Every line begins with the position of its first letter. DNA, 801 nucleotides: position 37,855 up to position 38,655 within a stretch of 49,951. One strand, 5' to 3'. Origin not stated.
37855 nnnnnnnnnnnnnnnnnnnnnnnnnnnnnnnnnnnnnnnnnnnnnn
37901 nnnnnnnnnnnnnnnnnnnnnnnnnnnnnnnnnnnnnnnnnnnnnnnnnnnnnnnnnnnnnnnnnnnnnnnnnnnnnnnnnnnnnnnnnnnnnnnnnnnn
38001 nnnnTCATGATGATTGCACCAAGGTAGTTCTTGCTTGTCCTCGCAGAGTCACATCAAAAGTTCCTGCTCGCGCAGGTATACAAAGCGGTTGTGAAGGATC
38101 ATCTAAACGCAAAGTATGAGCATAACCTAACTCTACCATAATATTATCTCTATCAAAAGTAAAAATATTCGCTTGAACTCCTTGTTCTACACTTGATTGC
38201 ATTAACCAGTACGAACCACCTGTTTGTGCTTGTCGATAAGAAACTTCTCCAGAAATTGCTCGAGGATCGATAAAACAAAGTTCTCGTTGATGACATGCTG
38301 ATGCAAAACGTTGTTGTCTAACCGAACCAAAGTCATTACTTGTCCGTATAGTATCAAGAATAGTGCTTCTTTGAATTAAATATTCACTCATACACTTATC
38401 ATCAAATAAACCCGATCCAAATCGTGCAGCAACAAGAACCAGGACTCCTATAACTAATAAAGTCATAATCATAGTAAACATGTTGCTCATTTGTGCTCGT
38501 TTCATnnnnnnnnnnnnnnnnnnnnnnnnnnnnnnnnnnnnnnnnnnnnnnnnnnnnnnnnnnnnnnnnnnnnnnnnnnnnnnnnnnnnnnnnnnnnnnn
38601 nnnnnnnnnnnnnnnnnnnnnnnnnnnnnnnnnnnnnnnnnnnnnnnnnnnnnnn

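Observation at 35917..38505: Four tandem M[KS][RK]AQ prepilin-like paralogues with identical 17-nt gene heads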

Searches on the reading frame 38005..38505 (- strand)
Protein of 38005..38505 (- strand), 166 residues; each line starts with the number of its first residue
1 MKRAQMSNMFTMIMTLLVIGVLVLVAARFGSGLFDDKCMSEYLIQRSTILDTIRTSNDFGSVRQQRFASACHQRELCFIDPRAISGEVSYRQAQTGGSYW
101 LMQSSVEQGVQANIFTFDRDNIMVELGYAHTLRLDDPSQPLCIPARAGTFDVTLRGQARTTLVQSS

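Call 9: search_protein_families(library=pfam, proteins=[window:38005-38505:-], max_evalue=1)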
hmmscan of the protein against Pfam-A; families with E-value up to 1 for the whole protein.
window:38005-38505:- (166 aa): 0 families

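Call 36: search_protein_families(library=ncbifam, proteins=[window:38005-38505:-], max_evalue=1)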
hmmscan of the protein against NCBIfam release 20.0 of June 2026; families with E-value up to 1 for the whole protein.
window:38005-38505:- (166 aa): 0 families

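Call 81: list_cluster_members(proteins=[window:38005-38505:-, window:36905-38008:-, window:36414-36902:-, window:35917-36417:-, window:24975-28640:-])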
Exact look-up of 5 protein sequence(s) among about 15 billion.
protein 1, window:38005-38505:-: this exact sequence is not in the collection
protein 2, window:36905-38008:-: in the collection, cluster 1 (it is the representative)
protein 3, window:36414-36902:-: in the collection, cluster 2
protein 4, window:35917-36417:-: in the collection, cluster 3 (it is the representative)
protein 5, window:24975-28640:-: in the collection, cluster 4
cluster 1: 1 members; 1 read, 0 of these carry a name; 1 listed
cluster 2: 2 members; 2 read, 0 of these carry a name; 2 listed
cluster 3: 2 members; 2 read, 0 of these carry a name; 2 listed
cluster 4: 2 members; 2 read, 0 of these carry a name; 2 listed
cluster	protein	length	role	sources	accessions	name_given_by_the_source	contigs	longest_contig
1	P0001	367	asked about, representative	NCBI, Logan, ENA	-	-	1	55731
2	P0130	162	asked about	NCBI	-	-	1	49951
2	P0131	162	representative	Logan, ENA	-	-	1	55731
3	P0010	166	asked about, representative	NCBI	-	-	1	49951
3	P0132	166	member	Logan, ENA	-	-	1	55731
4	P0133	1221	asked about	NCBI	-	-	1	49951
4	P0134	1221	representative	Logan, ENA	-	-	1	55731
